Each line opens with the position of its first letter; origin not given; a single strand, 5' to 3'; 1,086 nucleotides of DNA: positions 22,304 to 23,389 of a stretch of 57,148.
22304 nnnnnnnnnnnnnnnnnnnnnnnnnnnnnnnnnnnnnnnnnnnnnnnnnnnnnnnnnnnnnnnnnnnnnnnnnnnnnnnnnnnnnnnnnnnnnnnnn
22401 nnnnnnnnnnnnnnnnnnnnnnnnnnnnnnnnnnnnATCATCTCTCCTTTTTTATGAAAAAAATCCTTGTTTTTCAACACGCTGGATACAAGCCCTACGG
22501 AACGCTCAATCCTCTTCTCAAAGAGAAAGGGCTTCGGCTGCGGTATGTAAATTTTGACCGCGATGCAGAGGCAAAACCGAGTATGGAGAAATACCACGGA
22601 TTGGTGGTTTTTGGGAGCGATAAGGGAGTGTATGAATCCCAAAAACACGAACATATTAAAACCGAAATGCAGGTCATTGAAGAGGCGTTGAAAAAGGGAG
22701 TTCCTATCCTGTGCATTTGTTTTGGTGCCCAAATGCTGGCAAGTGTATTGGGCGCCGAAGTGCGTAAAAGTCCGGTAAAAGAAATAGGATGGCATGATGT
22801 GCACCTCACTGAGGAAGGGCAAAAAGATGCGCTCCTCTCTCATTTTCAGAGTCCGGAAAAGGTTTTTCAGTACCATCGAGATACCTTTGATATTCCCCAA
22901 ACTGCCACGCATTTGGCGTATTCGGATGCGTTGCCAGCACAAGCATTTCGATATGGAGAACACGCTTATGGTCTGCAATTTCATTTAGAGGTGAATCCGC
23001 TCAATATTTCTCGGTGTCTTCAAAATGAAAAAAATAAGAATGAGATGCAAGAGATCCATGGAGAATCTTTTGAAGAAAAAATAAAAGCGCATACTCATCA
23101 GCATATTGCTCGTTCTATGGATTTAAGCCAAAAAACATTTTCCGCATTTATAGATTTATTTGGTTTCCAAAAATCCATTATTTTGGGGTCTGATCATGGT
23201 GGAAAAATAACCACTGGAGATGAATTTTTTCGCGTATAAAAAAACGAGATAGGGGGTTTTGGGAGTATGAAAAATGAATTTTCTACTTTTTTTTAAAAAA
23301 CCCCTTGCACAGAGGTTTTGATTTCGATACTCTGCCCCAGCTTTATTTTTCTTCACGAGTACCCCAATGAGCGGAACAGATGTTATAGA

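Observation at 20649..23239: Accessory cassette between dapA and the infA ribosomal operon: small FEE-terminated ORF, CDO-like cupin, ATP-grasp ligase, GATase1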

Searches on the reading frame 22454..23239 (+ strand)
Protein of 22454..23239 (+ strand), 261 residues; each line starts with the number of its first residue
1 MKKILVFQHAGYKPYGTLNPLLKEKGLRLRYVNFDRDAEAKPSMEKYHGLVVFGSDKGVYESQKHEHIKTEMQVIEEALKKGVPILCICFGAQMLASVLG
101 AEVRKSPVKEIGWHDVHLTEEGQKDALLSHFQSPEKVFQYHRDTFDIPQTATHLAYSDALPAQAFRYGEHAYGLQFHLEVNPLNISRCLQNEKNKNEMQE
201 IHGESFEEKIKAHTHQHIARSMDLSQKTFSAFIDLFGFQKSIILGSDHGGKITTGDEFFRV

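Call 3: search_protein_families(library=pfam, proteins=[window:22454-23239:+], max_evalue=0.01)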
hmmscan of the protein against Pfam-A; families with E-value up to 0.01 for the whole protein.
window:22454-23239:+ (261 aa): 4 families
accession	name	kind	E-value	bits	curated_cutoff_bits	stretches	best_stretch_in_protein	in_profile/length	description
PF00117.34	GATase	-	1.2e-18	68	22.8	1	22-182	17-175/190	Glutamine amidotransferase class-I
PF07722.19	Peptidase_C26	-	1.4e-06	28.6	20.5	1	69-106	92-129/219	Peptidase C26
PF07685.20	GATase_3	-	1.9e-05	24.8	27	1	5-113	3-110/196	CobB/CobQ-like glutamine amidotransferase domain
PF04204.22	HTS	-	0.008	15.7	27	0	43-123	95-176/298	Homoserine O-succinyltransferase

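Call 4: search_protein_families(library=ncbifam, proteins=[window:22454-23239:+], max_evalue=0.01)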
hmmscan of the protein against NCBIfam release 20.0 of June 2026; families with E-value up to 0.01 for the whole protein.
window:22454-23239:+ (261 aa): 21 families
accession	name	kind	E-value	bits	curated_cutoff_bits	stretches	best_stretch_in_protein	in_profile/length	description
NF005458.0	PRK07053.1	equivalog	2.3e-50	171.2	250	1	1-234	2-230/234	glutamine amidotransferase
NF005072.0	PRK06490.1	equivalog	1.2e-40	139.1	339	1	2-199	14-206/251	glutamine amidotransferase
NF006098.0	PRK08250.1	equivalog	1.1e-32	113.5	301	1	9-218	8-221/239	glutamine amidotransferase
NF006562.0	PRK09065.1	equivalog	9.6e-29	100.6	205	1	27-220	38-227/242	glutamine amidotransferase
NF005743.0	PRK07567.1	equivalog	7.8e-26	90.8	264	1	28-190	33-202/245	glutamine amidotransferase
TIGR00888.1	guaA_Nterm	equivalog_domain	5.4e-18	65.1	172.15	1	48-181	43-168/188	glutamine-hydrolyzing GMP synthase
NF000848.1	PRK00074.1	equivalog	1.8e-16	59.9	400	1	32-181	28-171/512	glutamine-hydrolyzing GMP synthase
NF001975.0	PRK00758.1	equivalog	1.7e-15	57.1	198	1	45-181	41-166/185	GMP synthase subunit A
NF004212.0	PRK05665.1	equivalog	2.9e-11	43.6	309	1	40-222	51-229/241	amidotransferase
NF045546.1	GCDPHdlase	equivalog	2.7e-07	30.8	250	1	68-121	79-131/198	gamma-glutamyl-CDP-amidate hydrolase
NF001989.1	PRK00784.1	equivalog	6.1e-06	25.2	273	1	15-200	261-444/480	cobyric acid synthase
NF011201.0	PRK14607.1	equivalog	4.3e-05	22.4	670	1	72-181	64-174/534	bifunctional anthranilate synthase component II/anthranilate phosphoribosyltransferase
NF009475.0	PRK12838.1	equivalog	4.8e-05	22.5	221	1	66-110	224-268/359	carbamoyl phosphate synthase small subunit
TIGR01368.1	CPSaseIIsmall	equivalog_domain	0.00019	20.5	307.35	1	66-105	230-269/361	glutamine-hydrolyzing carbamoyl-phosphate synthase small subunit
NF004169.0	PRK05637.1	equivalog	0.00024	20.8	332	1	71-129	64-121/210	anthranilate synthase component II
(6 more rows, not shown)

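Call 14: search_solved_structures(query=window:22454-23239:+, max_evalue=0.01)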
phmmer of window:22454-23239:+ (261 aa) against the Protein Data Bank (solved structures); distinct sequences matched with E-value up to 0.01: 30.
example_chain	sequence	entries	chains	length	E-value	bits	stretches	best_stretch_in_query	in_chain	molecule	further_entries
1o1y_A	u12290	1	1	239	1.3e-34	123.4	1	3-202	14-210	conserved hypothetical protein TM1158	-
9xfs_A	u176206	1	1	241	7.5e-33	117.6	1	1-197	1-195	Glutamine amidotransferase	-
3l7n_A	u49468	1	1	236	2.8e-18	69.8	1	49-196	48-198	Putative uncharacterized protein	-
7d54_A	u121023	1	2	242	1.3e-13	54.5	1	41-182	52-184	Glutamine amidotransferase class-I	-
3m3p_A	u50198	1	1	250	2.1e-13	53.8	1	2-182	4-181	Glutamine amido transferase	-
7sbc_A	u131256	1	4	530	7.1e-09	39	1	22-181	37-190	GMP synthase [glutamine-hydrolyzing]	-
9k7i_A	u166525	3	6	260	3.2e-08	36.9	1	42-182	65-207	Gamma-glutamyl peptidase 1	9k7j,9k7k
7d96_A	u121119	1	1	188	2.1e-07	34.2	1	69-181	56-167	GMP synthase [glutamine-hydrolyzing] subunit A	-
2lxn_A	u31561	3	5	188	2.1e-07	34.2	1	69-181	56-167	GMP synthase [glutamine-hydrolyzing] subunit A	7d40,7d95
7yc6_A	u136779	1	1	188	2.6e-07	33.9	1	69-181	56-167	GMP synthase [glutamine-hydrolyzing] subunit A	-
9k7l_A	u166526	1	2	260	2.6e-07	33.9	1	42-181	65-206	Gamma-glutamyl peptidase 1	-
2d7j_A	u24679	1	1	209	3.2e-07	33.6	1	73-181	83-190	GMP synthase [glutamine-hydrolyzing] subunit A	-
7d97_A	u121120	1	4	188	3.6e-07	33.4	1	69-181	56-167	GMP synthase [glutamine-hydrolyzing] subunit A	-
5tw7_A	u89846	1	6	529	3.7e-07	33.4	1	49-191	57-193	GMP synthase [glutamine-hydrolyzing]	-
1wl8_A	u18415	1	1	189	4.3e-07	33.2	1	73-181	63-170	GMP synthase [glutamine-hydrolyzing] subunit A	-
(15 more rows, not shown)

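Call 17: find_homologous_proteins(query=window:22454-23239:+)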
Query window:22454-23239:+ (261 aa): 824 proteins with E <= 0.001 among 1551 candidates; the best 120 are listed.
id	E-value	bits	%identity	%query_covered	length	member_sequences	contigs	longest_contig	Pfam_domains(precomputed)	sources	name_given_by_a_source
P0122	5.6e-174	595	100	100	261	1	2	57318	PF07722.20,PF00117.35,PF07685.21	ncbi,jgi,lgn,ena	ncbi:MAG: type 1 glutamine amidotransferase [Candidatus Peregrinibacteria bacterium]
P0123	1.2e-98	348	62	96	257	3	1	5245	PF07722.20,PF00117.35,PF07685.21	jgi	jgi:GMP synthase (glutamine-hydrolysing)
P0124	4.1e-95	336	62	95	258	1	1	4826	PF07722.20,PF00117.35,PF07685.21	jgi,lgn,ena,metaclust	metaclust:\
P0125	9.4e-95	335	59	97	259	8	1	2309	PF07722.20,PF00117.35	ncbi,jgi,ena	jgi:GMP synthase (glutamine-hydrolysing)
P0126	1.4e-94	335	60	96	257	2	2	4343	PF07722.20,PF00117.35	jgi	jgi:GMP synthase (glutamine-hydrolysing)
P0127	2.5e-94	334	60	95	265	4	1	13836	PF07722.20,PF00117.35,PF07685.21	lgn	-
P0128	3.8e-92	327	58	96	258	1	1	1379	PF07722.20,PF00117.35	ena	-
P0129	3.8e-92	327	59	97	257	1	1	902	PF07722.20,PF00117.35,PF07685.21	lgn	-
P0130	9.6e-92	325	58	96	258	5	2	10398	PF07722.20,PF00117.35,PF07685.21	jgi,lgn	-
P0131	9.7e-92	325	58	96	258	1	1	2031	PF07722.20,PF00117.35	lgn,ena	-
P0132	9.8e-92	325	58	100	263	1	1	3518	PF07722.20,PF00117.35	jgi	jgi:GMP synthase (glutamine-hydrolysing)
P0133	1.8e-91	324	58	98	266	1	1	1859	PF07722.20,PF00117.35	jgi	jgi:GMP synthase (glutamine-hydrolysing)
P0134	3.7e-91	323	59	96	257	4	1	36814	PF07722.20,PF00117.35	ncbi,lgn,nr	ncbi:MAG: gamma-glutamyl-gamma-aminobutyrate hydrolase family protein [Bacteriovorax sp.]|nr:gamma-g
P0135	4.0e-91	323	57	95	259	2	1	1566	PF07722.20,PF00117.35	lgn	-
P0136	5.1e-91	323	59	95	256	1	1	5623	PF07722.20,PF00117.35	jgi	-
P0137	5.8e-91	323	58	95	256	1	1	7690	PF07722.20,PF00117.35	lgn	-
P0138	9.4e-91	322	58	97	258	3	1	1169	PF07722.20,PF00117.35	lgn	-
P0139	6.0e-90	319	59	95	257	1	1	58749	PF07722.20,PF00117.35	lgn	-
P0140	6.9e-90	319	59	95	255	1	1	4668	PF07722.20,PF00117.35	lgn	-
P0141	1.1e-89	319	58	96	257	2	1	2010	PF07722.20,PF00117.35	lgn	-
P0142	1.4e-89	318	58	94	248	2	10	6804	PF07722.20,PF00117.35,PF07685.21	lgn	-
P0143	3.9e-89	317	58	96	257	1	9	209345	PF07722.20,PF00117.35,PF07685.21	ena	-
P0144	5.9e-89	316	57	95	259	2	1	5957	PF07722.20,PF00117.35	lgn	-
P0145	6.7e-89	316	59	94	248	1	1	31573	PF07722.20,PF00117.35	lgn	-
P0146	9.3e-89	316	58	95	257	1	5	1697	PF07722.20,PF00117.35,PF07685.21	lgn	-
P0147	1.6e-88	315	58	95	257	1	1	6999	PF07722.20,PF00117.35,PF07685.21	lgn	-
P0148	1.7e-88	315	58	95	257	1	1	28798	PF07722.20,PF00117.35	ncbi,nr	ncbi:MAG: type 1 glutamine amidotransferase [Bacteriovorax sp.]|nr:type 1 glutamine amidotransferase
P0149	2.2e-88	314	57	95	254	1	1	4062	PF07722.20,PF00117.35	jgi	jgi:GMP synthase (glutamine-hydrolysing)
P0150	5.1e-88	313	57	95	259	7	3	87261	PF07722.20,PF00117.35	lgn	-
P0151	9.0e-88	312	59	95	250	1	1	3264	PF07722.20,PF00117.35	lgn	-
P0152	9.1e-88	312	60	94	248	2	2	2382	PF07722.20,PF00117.35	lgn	-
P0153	1.4e-87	312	58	95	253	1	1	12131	PF07722.20,PF00117.35,PF07685.21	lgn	-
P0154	1.5e-87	312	57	95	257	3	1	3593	PF07722.20,PF00117.35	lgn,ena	-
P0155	1.5e-87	312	58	95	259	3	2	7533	PF07722.20,PF00117.35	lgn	-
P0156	2.0e-87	311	58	95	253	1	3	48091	PF07722.20,PF00117.35,PF07685.21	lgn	-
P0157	2.9e-87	311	57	95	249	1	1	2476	PF07722.20,PF00117.35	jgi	jgi:GMP synthase (glutamine-hydrolysing)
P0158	2.9e-87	311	58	94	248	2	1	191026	PF07722.20,PF00117.35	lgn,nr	nr:type 1 glutamine amidotransferase [Bacteriovorax sp. HI3]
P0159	3.3e-87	310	55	95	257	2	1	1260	PF07722.20,PF00117.35,PF07685.21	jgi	-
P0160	3.4e-87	310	58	95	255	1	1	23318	PF07722.20,PF00117.35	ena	-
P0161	3.9e-87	310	57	95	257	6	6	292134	PF07722.20,PF00117.35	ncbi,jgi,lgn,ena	-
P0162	4.9e-87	310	57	95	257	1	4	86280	PF07722.20,PF00117.35,PF07685.21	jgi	jgi:GMP synthase (glutamine-hydrolysing)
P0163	5.3e-87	310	57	95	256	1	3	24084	PF07722.20,PF00117.35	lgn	-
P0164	6.4e-87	310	57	95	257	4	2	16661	PF07722.20,PF00117.35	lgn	-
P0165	8.4e-87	309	59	94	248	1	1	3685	PF07722.20,PF00117.35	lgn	-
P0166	1.2e-86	309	58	95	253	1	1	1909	PF07722.20,PF00117.35,PF07685.21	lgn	-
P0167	1.5e-86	308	58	94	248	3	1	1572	PF07722.20,PF00117.35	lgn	-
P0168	1.6e-86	308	56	97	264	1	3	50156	PF07722.20,PF00117.35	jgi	jgi:GMP synthase (glutamine-hydrolysing)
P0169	2.1e-86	308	58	95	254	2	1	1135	PF07722.20,PF00117.35,PF07685.21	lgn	-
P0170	2.2e-86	308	58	94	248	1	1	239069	PF07722.20,PF00117.35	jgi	jgi:GMP synthase (glutamine-hydrolysing)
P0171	2.3e-86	308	56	95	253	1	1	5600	PF07722.20,PF00117.35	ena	-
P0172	4.3e-86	307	58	95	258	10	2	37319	PF07722.20,PF00117.35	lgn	-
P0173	4.9e-86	307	57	95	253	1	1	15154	PF07722.20,PF00117.35,PF07685.21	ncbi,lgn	-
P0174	6.2e-86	306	56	95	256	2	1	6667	PF07722.20,PF00117.35,PF07685.21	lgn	-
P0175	7.7e-86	306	56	95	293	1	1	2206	PF07722.20,PF00117.35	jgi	jgi:GMP synthase (glutamine-hydrolysing)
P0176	8.2e-86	306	57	95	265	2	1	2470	PF07722.20,PF00117.35,PF07685.21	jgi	jgi:GMP synthase (glutamine-hydrolysing)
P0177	1.0e-85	306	55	95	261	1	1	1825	PF07722.20,PF00117.35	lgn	-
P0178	1.1e-85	305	57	95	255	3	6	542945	PF07722.20,PF00117.35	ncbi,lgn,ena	-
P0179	1.3e-85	305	57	95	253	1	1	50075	PF07722.20,PF00117.35,PF07685.21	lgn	-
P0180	1.4e-85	305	56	96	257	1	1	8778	PF07722.20,PF00117.35,PF07685.21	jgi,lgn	jgi:GMP synthase (glutamine-hydrolysing)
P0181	1.5e-85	305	58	95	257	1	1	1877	PF07722.20,PF00117.35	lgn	-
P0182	1.5e-85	305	57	95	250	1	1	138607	PF07722.20,PF00117.35,PF07685.21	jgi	-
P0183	1.8e-85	305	56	95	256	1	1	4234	PF07722.20,PF00117.35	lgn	-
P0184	1.9e-85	305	55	95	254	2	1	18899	PF00117.35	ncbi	ncbi:MAG: type 1 glutamine amidotransferase [Bacteriovorax sp.]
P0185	2.2e-85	305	58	90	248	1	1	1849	PF07722.20,PF00117.35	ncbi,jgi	jgi:GMP synthase (glutamine-hydrolysing)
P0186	2.3e-85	304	58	94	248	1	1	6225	PF07722.20,PF00117.35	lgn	-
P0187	2.5e-85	304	57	95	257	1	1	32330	PF07722.20,PF00117.35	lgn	-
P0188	2.5e-85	304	56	95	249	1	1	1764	PF07722.20,PF00117.35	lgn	-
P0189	2.5e-85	304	57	95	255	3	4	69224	PF07722.20,PF00117.35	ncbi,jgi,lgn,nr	ncbi:MAG: type 1 glutamine amidotransferase [Bacteriovorax sp.]|jgi:GMP synthase (glutamine-hydrolys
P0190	2.6e-85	304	57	94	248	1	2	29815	PF07722.20,PF00117.35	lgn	-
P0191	4.4e-85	304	56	95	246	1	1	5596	PF07722.20,PF00117.35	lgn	-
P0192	4.5e-85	303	56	91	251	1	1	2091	PF07722.20,PF00117.35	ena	-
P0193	5.3e-85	303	57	95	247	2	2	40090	PF07722.20,PF00117.35,PF07685.21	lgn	-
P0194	5.5e-85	303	59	94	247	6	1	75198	PF07722.20,PF00117.35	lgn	-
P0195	5.9e-85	303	55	95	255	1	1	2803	PF07722.20,PF00117.35,PF07685.21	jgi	jgi:GMP synthase (glutamine-hydrolysing)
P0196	7.2e-85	303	55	98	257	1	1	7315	PF07722.20,PF00117.35,PF07685.21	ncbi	ncbi:MAG: type 1 glutamine amidotransferase [Bdellovibrionales bacterium]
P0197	7.6e-85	303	56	94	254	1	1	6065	PF07722.20,PF00117.35,PF07685.21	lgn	-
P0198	1.0e-84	302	55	94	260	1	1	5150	PF07722.20,PF00117.35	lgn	-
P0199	1.0e-84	302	55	95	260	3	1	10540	PF07722.20,PF00117.35,PF07685.21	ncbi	-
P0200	1.2e-84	302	54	95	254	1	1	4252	PF07722.20,PF00117.35,PF07685.21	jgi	jgi:GMP synthase (glutamine-hydrolysing)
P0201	1.6e-84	302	57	95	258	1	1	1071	PF07722.20,PF00117.35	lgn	-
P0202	1.9e-84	301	56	95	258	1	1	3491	PF07722.20,PF00117.35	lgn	-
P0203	2.1e-84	301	54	95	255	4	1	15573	PF07722.20,PF00117.35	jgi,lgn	jgi:GMP synthase (glutamine-hydrolysing)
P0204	2.5e-84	301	55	95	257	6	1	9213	PF07722.20,PF00117.35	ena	-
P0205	3.1e-84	301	57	94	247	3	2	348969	PF07722.20,PF00117.35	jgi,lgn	-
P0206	3.2e-84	301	55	94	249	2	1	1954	PF07722.20,PF00117.35,PF07685.21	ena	-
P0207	3.3e-84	301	56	94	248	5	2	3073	PF07722.20,PF00117.35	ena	-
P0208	3.6e-84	301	56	94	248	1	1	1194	PF07722.20,PF00117.35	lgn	-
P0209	4.2e-84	300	56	95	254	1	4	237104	PF07722.20,PF00117.35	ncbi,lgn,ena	-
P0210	4.3e-84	300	57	94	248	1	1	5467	PF07722.20,PF00117.35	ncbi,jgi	jgi:GMP synthase (glutamine-hydrolysing)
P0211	4.3e-84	300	57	94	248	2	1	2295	PF07722.20,PF00117.35,PF07685.21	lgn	-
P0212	4.4e-84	300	55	95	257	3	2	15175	PF07722.20,PF00117.35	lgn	-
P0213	4.6e-84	300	54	95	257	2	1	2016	PF07722.20,PF00117.35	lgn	-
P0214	9.9e-84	299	54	98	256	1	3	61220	PF07722.20,PF00117.35,PF07685.21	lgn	-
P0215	1.1e-83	299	56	95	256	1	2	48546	PF07722.20,PF00117.35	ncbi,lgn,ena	-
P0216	1.2e-83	299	56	95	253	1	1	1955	PF07722.20,PF00117.35,PF07685.21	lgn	-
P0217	1.3e-83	299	55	95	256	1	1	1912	PF07722.20,PF00117.35,PF07685.21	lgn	-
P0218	1.9e-83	298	57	94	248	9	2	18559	PF07722.20,PF00117.35,PF07685.21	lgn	-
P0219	1.9e-83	298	54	95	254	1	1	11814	PF07722.20,PF00117.35,PF07685.21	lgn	-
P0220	2.3e-83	298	56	94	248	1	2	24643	PF07722.20,PF00117.35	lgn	-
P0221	2.6e-83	298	57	94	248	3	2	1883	PF07722.20,PF00117.35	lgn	-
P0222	3.0e-83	298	55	95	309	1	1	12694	PF07722.20,PF00117.35,PF07685.21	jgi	jgi:GMP synthase (glutamine-hydrolysing)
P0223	3.2e-83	297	55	94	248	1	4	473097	PF07722.20,PF00117.35,PF07685.21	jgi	jgi:GMP synthase (glutamine-hydrolysing)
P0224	3.4e-83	297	55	94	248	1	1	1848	PF07722.20,PF00117.35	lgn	-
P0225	3.5e-83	297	56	93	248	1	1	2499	PF07722.20,PF00117.35,PF07685.21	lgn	-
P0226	3.7e-83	297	55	97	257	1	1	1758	PF07722.20,PF00117.35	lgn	-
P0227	3.8e-83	297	56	94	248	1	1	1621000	PF07722.20,PF00117.35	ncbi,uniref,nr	ncbi:type 1 glutamine amidotransferase [Bacteriovorax sp. PP10]|uniref:Type 1 glutamine amidotransfe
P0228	4.3e-83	297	56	94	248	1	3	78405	PF07722.20,PF00117.35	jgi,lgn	jgi:GMP synthase (glutamine-hydrolysing)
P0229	4.7e-83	297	56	94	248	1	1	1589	PF07722.20,PF00117.35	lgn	-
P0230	5.0e-83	297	54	97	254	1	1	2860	PF07722.20,PF00117.35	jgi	jgi:GMP synthase (glutamine-hydrolysing)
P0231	6.0e-83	297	55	94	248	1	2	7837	PF07722.20,PF00117.35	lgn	-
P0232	6.2e-83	296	55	94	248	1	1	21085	PF07722.20,PF00117.35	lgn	-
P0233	7.4e-83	296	53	97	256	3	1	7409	PF07722.20,PF00117.35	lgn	-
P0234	7.4e-83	296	54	96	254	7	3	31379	PF07722.20,PF00117.35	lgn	-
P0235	7.4e-83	296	56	92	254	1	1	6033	PF07722.20,PF00117.35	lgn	-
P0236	7.5e-83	296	57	94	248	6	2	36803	PF07722.20,PF00117.35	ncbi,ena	-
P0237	7.6e-83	296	54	95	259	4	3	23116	PF07722.20,PF00117.35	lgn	-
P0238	8.0e-83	296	55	93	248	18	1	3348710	PF07722.20,PF00117.35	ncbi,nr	ncbi:GMP synthase [Bdellovibrio sp. qaytius]|nr:GMP synthase [Bdellovibrio sp. qaytius]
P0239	9.9e-83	296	56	94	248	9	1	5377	PF07722.20,PF00117.35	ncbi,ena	-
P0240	1.0e-82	296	57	94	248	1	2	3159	PF07722.20,PF00117.35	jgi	jgi:GMP synthase (glutamine-hydrolysing)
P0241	1.1e-82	296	55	94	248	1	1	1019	PF07722.20,PF00117.35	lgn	-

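Call 19: find_encoding_contigs(protein=P0134, flank=6000, max_places=2)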
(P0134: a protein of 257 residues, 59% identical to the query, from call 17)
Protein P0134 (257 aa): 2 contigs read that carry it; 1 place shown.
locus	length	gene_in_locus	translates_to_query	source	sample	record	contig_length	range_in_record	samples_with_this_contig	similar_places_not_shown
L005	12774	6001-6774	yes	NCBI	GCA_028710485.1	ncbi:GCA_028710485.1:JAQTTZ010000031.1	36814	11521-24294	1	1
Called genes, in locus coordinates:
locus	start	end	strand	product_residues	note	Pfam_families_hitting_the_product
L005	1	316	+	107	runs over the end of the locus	-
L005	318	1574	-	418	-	PF04851:ResIII (weak), PF00270:DEAD, PF00271:Helicase_C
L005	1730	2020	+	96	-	PF19669:DUF6172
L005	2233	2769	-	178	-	PF13505:OMP_b-brl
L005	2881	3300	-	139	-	PF00903:Glyoxalase, PF13669:Glyoxalase_4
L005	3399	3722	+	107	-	-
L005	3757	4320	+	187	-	PF03358:FMN_red (weak), PF12682:Flavodoxin_4, PF12724:Flavodoxin_5 (faint)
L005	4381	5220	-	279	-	PF01965:DJ-1_PfpI, PF17124:ThiJ_like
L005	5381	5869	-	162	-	PF13628:DUF4142, PF03713:DUF305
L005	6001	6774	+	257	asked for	PF00117:GATase, PF07722:Peptidase_C26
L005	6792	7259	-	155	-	-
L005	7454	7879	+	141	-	PF00903:Glyoxalase, PF06983:3-dmu-9_3-mt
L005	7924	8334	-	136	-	-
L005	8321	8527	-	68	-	PF21173:DksA-like_N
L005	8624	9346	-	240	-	PF01182:Glucosamine_iso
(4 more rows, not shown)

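Call 20: find_encoding_contigs(protein=P0127, flank=6000, max_places=2)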
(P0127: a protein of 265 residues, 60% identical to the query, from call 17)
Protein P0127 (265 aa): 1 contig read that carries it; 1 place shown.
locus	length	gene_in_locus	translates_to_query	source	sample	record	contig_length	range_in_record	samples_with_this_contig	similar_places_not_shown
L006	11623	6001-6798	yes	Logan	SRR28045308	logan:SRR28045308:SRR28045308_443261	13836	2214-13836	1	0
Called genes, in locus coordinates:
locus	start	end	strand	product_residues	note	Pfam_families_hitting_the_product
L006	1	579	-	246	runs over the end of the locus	PF04402:SIMPL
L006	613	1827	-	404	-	-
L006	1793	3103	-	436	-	-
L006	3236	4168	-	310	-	-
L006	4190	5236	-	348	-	-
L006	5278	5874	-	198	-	-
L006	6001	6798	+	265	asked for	PF07685:GATase_3 (weak), PF00117:GATase, PF07722:Peptidase_C26 (weak)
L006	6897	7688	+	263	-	-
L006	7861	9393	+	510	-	-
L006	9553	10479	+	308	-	-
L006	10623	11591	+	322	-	PF14394:DUF4423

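Call 21: find_encoding_contigs(protein=P0123, flank=6000, max_places=2)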
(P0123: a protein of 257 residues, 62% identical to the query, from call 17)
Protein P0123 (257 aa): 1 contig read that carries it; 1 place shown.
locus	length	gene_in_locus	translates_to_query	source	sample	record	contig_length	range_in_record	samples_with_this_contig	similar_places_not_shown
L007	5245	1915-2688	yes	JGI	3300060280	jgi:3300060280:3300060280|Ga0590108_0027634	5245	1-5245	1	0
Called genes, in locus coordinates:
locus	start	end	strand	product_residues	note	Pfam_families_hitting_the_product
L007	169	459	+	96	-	PF19669:DUF6172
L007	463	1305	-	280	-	PF01965:DJ-1_PfpI, PF17124:ThiJ_like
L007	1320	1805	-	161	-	PF13628:DUF4142, PF03713:DUF305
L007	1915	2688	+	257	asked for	PF00117:GATase, PF07685:GATase_3 (weak), PF07722:Peptidase_C26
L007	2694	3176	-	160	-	-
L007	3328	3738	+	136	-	-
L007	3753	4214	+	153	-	-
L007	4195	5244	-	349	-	?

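Call 52: find_related_loci(query=A2, collection=metagenome_contigs, flank=8000)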
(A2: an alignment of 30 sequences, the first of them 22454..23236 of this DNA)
Query A2 (261 aa) in metagenome_contigs; peptide patterns used: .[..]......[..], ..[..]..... (x = any residue, [..] = any of these).
600 stretches matched a pattern (row limit reached: there are more); 491 encode a relative of the query (tblastn E <= 1e-3); the best 80 are kept; 80 distinct loci.
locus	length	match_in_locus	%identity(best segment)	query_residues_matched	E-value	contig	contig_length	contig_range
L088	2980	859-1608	62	1-249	3e-104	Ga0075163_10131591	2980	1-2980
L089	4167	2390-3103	53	1-238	4e-82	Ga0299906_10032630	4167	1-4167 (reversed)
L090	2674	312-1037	49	1-242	2e-80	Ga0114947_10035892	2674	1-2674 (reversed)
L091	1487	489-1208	50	1-240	4e-83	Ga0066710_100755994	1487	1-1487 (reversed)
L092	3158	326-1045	50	1-240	1e-78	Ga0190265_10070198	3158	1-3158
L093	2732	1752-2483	50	1-244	2e-78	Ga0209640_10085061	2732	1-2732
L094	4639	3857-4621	47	1-254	3e-76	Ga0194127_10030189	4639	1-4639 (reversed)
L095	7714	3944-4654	49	1-237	7e-76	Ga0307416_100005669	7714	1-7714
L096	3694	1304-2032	48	1-243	2e-75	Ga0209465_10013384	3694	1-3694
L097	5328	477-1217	48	2-249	1e-74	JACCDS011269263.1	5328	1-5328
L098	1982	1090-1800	49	1-237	2e-77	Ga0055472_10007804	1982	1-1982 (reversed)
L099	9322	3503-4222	47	1-240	5e-74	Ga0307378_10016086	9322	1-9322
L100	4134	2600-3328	45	1-243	1e-73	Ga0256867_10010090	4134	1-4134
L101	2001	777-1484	48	1-236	4e-75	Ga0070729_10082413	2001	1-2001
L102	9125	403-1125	48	1-241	1e-72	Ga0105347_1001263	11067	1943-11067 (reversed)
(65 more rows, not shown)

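Call 65: search_protein_families(library=phrogs, proteins=[window:22454-23239:+], max_evalue=0.01)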
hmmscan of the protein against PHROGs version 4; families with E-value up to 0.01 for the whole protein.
window:22454-23239:+ (261 aa): 1 family
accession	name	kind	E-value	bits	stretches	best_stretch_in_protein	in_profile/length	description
phrog_11956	-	unknown function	3.3e-14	53.3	1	44-181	48-177/515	-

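Call 66: search_protein_families(library=padloc, proteins=[window:22454-23239:+], max_evalue=0.01)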
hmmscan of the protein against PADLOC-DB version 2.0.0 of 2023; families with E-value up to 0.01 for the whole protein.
window:22454-23239:+ (261 aa): 0 families
